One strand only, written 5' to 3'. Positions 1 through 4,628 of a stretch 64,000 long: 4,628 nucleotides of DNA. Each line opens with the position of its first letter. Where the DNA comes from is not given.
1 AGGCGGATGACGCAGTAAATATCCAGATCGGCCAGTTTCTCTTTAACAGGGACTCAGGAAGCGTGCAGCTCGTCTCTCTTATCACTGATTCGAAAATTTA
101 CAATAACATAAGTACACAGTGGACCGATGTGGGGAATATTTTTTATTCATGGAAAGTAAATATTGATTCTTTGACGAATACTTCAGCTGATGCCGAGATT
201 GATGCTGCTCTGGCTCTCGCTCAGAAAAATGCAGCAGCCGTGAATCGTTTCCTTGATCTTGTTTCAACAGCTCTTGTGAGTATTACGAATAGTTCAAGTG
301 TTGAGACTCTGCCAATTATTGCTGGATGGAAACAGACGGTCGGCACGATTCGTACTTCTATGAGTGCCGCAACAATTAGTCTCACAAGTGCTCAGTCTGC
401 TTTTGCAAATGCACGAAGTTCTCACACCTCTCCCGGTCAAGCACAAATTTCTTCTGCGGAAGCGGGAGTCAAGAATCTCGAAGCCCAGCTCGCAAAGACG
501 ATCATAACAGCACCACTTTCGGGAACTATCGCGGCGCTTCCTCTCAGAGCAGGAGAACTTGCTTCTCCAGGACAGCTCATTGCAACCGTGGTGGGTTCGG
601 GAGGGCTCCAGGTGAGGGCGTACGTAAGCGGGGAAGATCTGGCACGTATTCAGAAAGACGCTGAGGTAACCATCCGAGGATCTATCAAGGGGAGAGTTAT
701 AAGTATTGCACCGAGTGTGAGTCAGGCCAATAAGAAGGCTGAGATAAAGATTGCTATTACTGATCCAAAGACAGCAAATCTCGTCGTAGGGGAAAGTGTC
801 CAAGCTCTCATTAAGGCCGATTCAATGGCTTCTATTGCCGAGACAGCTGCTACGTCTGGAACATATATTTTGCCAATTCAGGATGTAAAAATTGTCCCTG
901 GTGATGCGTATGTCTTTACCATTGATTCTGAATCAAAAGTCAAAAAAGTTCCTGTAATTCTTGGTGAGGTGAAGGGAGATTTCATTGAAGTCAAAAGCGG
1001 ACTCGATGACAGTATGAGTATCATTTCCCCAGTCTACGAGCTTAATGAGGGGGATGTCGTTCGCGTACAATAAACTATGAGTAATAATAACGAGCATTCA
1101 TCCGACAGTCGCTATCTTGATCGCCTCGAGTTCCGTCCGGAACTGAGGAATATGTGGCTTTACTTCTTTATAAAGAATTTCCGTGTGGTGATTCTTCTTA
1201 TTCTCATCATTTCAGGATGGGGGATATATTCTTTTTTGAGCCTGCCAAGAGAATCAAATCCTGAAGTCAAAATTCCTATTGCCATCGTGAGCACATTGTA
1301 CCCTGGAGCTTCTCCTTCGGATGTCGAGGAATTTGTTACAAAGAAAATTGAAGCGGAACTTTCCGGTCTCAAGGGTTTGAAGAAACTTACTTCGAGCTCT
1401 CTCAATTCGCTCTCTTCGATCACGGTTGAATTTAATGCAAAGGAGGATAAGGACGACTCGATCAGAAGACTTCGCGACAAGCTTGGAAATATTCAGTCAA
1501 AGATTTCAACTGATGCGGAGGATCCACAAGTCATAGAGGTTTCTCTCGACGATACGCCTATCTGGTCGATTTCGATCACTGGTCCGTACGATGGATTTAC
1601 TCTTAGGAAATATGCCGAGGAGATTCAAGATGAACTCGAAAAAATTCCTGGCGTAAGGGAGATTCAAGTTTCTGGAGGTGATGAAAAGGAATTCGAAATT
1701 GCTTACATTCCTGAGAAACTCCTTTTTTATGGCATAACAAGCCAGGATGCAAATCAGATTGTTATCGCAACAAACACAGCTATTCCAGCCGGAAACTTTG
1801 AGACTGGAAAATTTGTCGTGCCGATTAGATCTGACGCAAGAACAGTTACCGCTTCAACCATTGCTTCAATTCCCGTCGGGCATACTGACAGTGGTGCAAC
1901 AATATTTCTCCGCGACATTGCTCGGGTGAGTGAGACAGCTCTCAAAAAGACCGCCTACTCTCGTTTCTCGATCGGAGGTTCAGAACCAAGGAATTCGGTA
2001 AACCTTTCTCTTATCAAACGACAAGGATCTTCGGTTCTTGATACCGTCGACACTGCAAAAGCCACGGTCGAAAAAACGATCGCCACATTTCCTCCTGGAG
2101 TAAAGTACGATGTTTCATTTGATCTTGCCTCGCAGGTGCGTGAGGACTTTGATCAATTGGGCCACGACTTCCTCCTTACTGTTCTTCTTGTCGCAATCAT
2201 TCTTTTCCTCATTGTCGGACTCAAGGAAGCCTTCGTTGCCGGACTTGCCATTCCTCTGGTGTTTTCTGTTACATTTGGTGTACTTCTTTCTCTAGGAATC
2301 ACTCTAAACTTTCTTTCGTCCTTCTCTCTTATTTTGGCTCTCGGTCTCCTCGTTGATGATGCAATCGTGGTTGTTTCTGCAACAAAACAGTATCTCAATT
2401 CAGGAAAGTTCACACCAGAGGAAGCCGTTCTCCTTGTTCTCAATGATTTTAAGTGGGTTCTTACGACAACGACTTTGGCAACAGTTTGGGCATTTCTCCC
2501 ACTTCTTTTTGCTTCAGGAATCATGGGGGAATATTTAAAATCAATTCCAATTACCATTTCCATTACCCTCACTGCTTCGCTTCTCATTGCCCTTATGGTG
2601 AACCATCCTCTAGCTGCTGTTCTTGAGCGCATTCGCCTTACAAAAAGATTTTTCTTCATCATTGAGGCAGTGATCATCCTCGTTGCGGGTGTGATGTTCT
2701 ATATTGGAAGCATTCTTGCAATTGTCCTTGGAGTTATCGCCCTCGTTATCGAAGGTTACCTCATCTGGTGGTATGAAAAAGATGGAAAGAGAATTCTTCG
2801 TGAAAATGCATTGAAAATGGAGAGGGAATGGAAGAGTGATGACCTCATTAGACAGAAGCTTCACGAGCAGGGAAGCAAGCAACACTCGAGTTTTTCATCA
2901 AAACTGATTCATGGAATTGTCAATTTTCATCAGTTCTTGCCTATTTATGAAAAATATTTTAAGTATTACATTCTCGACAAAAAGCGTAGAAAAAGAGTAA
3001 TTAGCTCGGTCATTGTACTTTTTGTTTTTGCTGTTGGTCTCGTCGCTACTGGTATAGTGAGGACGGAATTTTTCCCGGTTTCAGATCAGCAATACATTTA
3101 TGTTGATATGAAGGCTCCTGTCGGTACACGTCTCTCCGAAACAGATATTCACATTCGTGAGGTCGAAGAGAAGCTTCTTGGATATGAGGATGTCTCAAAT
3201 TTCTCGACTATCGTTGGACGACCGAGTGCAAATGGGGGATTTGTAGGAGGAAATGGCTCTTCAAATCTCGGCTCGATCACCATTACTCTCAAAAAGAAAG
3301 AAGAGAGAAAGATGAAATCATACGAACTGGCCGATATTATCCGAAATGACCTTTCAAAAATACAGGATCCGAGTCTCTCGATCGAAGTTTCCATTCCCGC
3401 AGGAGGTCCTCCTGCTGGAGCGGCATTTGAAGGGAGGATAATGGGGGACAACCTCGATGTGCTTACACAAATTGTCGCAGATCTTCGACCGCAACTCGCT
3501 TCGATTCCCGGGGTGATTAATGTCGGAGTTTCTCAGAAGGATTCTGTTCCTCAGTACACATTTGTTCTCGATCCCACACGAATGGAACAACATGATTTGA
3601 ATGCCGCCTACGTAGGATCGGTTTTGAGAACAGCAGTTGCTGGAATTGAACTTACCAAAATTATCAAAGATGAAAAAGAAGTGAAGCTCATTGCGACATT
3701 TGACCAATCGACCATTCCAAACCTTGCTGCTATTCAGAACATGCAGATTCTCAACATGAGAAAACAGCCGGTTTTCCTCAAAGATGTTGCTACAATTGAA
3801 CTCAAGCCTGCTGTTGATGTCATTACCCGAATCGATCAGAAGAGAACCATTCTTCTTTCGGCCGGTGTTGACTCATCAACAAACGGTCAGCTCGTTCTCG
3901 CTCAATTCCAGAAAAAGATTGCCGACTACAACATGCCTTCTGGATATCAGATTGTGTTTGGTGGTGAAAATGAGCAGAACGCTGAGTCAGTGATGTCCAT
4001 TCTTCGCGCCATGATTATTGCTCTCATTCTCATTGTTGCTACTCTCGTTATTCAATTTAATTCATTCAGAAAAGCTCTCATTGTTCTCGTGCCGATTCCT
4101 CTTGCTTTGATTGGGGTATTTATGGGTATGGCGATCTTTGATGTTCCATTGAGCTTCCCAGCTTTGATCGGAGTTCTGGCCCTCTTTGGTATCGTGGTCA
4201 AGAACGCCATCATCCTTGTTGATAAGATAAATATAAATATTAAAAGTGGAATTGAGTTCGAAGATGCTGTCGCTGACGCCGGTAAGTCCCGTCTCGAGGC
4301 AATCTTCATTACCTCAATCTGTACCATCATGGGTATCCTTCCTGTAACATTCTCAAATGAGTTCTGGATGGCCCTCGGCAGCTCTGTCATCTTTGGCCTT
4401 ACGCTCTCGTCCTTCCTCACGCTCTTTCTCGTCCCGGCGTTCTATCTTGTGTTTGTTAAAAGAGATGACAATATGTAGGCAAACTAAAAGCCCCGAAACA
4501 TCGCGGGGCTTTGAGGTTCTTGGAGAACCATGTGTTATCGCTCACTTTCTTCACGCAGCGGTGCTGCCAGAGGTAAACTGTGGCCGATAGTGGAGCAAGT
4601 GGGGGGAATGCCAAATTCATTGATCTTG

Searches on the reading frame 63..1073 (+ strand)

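Call 29: search_protein_families(library=pfam, proteins=[window:63-1073:+], max_evalue=0.0001)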
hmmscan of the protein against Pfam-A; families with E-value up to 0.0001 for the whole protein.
window:63-1073:+ (336 aa): 2 families
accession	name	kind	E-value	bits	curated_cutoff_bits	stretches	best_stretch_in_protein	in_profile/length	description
PF13437.12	HlyD_3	-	7.8e-15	56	22.2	1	148-243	2-106/106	HlyD family secretion protein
PF16576.10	HlyD_D23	-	2.9e-08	33.7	30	1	143-236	106-205/214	Barrel-sandwich domain of CusB or HlyD membrane-fusion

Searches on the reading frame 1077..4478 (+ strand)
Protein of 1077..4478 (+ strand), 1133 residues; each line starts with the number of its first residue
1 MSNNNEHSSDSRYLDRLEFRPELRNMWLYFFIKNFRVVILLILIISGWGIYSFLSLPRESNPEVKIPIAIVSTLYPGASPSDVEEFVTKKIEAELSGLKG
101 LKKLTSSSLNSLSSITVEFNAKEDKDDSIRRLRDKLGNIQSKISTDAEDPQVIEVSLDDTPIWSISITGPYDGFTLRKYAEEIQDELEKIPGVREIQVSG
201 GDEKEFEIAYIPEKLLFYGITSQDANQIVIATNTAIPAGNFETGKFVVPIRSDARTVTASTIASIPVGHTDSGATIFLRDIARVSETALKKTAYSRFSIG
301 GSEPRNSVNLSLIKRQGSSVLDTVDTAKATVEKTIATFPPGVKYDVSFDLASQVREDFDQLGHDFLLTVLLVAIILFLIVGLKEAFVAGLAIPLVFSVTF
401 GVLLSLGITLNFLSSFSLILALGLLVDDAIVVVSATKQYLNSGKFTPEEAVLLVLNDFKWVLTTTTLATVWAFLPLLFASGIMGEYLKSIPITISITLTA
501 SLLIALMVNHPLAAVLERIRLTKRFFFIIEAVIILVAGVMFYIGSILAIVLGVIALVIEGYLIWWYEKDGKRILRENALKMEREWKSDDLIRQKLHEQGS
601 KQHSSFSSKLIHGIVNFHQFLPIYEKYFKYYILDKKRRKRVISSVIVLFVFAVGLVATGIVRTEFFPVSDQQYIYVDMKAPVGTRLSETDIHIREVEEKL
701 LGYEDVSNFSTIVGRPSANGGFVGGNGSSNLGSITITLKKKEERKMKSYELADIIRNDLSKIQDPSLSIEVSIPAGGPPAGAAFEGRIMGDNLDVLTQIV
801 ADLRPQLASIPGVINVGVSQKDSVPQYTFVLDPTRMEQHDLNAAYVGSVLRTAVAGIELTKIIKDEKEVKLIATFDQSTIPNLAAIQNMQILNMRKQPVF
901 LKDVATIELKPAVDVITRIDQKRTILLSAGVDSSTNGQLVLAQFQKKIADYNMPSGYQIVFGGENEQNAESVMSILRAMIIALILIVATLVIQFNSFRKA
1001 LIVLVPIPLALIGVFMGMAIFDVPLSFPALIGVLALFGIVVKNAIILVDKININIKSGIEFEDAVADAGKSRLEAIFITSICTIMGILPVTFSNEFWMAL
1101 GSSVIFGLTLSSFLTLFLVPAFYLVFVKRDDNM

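Call 29: search_protein_families(library=pfam, proteins=[window:1077-4478:+], max_evalue=0.0001)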
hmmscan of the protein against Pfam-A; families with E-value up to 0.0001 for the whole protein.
window:1077-4478:+ (1133 aa): 1 family
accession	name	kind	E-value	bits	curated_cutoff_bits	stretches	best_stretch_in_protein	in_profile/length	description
PF00873.25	ACR_tran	-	9e-171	570.3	28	2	29-521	3-495/1021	AcrB/AcrD/AcrF family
